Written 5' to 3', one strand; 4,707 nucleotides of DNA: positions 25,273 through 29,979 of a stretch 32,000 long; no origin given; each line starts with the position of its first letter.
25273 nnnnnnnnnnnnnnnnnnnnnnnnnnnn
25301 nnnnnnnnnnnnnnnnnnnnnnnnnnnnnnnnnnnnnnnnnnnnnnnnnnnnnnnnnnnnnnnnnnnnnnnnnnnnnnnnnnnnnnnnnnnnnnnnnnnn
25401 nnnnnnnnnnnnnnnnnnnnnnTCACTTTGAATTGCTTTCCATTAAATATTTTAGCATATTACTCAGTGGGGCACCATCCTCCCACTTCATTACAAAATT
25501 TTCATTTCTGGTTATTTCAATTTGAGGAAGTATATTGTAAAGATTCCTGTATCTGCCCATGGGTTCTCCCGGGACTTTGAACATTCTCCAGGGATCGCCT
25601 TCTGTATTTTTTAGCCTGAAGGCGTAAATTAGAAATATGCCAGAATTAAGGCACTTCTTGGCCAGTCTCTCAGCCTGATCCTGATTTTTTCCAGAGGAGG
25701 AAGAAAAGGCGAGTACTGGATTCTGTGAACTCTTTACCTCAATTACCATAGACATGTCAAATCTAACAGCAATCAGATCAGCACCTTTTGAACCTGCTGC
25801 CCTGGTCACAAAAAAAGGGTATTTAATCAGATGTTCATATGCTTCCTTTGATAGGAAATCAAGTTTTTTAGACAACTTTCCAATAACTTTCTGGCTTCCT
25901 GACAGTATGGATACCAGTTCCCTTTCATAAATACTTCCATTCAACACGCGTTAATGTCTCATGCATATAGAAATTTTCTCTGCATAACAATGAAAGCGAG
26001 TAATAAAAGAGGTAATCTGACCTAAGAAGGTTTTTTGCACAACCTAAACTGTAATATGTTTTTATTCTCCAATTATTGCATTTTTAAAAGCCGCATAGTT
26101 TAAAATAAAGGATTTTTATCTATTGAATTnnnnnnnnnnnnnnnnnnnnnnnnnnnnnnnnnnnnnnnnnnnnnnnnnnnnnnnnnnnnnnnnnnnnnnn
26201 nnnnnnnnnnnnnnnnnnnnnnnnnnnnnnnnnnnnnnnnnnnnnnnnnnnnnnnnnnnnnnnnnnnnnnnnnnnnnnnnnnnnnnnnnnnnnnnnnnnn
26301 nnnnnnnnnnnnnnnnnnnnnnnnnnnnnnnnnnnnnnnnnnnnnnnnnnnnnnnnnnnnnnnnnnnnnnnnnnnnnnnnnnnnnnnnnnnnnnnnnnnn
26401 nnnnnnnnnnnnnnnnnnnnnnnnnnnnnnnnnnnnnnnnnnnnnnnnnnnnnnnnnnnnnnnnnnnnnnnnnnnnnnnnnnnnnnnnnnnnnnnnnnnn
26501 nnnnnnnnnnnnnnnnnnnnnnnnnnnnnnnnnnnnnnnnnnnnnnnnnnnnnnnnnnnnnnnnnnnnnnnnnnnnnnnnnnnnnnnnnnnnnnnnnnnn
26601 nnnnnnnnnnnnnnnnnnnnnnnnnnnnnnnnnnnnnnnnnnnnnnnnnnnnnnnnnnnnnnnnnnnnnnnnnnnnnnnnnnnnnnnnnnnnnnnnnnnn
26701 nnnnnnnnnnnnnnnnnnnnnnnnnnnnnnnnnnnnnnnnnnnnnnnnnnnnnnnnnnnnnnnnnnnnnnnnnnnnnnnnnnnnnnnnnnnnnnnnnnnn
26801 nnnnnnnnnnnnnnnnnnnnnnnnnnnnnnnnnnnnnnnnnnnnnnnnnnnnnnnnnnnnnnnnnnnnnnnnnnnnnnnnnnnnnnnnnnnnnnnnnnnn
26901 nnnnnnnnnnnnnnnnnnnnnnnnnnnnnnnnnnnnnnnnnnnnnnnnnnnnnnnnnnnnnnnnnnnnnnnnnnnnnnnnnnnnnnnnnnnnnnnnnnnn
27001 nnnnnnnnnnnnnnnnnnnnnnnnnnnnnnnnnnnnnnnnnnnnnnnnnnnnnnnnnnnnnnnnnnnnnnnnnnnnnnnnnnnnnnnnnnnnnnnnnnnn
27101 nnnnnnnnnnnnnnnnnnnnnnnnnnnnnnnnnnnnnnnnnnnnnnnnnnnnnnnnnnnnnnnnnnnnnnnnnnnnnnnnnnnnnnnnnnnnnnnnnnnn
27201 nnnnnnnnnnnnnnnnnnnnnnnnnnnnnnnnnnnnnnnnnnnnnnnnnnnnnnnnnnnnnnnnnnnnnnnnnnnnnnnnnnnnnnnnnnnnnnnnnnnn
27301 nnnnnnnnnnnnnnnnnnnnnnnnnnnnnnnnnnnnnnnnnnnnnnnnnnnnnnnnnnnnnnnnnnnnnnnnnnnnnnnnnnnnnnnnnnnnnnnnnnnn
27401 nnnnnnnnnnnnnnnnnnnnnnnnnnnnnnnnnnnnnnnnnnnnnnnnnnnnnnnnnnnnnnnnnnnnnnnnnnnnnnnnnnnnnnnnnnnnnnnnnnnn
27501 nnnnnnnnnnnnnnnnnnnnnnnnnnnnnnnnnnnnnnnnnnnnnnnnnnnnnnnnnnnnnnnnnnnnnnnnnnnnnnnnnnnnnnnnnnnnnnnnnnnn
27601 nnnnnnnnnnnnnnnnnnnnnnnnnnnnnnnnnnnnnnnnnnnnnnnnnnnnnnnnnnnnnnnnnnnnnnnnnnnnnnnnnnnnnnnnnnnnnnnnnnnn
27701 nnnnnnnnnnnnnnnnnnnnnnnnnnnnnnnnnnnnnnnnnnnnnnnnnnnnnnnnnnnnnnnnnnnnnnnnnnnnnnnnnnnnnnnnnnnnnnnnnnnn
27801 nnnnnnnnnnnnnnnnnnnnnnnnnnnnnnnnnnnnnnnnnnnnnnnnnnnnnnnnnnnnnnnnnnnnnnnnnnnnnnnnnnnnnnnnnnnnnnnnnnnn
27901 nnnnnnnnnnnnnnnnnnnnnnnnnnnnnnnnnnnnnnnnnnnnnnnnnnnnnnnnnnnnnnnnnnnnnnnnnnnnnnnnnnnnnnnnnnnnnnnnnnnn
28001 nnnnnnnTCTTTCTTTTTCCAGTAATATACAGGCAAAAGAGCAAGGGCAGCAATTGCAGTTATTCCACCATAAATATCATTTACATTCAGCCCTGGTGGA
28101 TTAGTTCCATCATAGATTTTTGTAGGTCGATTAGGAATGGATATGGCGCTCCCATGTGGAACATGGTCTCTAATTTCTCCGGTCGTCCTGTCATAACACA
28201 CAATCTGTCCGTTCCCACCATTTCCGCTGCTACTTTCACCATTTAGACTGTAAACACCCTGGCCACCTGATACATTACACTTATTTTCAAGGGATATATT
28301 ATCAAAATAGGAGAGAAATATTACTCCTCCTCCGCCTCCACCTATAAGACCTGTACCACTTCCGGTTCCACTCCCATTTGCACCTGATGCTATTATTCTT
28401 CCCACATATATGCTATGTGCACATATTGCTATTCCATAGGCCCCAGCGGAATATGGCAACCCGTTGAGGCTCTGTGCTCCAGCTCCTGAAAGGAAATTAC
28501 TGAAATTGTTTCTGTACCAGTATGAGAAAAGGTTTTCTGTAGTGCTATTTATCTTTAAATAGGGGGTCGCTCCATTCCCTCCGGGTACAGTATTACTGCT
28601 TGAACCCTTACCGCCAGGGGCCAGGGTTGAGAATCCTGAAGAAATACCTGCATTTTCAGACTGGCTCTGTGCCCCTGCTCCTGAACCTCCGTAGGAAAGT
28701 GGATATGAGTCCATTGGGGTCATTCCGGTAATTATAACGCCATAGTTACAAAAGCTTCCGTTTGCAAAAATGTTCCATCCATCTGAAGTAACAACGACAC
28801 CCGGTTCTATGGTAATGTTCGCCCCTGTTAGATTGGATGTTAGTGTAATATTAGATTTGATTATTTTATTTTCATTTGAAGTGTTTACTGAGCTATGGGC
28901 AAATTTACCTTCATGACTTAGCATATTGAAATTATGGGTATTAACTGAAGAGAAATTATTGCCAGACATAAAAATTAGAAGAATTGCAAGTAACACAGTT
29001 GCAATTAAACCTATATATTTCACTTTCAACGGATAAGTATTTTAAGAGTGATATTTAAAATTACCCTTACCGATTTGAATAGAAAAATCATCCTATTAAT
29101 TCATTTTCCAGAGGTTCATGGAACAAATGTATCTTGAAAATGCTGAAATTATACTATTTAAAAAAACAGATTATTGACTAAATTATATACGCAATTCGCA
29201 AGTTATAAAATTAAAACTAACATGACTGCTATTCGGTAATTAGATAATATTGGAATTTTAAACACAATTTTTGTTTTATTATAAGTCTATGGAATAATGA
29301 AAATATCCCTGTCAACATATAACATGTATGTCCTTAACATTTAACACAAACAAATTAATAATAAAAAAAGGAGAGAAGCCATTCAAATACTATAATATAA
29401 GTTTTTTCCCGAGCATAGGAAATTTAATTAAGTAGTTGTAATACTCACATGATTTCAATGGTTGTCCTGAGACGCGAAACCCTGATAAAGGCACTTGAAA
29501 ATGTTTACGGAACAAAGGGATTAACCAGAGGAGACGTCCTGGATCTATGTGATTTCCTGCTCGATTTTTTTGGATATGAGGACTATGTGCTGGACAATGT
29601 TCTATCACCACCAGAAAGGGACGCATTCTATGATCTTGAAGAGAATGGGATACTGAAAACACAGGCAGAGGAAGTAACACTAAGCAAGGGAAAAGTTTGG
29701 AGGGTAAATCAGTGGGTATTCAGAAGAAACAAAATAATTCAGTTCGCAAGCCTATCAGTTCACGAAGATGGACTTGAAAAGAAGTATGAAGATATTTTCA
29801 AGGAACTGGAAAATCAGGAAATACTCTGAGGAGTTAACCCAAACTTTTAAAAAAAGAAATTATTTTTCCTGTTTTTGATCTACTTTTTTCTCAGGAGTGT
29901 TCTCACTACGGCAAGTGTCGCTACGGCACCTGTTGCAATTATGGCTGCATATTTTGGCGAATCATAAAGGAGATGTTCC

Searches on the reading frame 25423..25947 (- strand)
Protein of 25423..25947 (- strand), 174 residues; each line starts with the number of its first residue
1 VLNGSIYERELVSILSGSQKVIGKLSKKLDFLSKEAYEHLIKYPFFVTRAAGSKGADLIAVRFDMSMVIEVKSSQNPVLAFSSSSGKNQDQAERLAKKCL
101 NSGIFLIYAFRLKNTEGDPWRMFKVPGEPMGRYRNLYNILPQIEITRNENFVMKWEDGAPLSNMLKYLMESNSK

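Call 52: search_protein_families(library=pfam, proteins=[window:25423-25947:-], max_evalue=0.001)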
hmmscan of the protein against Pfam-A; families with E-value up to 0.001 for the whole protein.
window:25423-25947:- (174 aa): 1 family
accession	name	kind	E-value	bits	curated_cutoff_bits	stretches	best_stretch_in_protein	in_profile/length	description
PF01870.24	Hjc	-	1.4e-13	51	21.1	1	7-125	2-91/93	Archaeal holliday junction resolvase (hjc)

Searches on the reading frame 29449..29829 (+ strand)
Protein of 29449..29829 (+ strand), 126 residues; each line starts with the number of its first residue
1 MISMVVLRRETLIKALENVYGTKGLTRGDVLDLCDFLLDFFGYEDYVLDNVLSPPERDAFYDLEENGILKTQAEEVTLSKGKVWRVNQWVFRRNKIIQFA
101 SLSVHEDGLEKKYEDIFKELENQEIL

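Call 52: search_protein_families(library=pfam, proteins=[window:29449-29829:+], max_evalue=0.001)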
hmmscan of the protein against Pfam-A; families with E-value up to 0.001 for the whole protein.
window:29449-29829:+ (126 aa): 1 family
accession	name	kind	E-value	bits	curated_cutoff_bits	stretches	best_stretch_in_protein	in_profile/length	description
PF19479.4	DUF6015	-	1.3e-11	45.5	27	1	33-93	28-88/140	Family of unknown function (DUF6015)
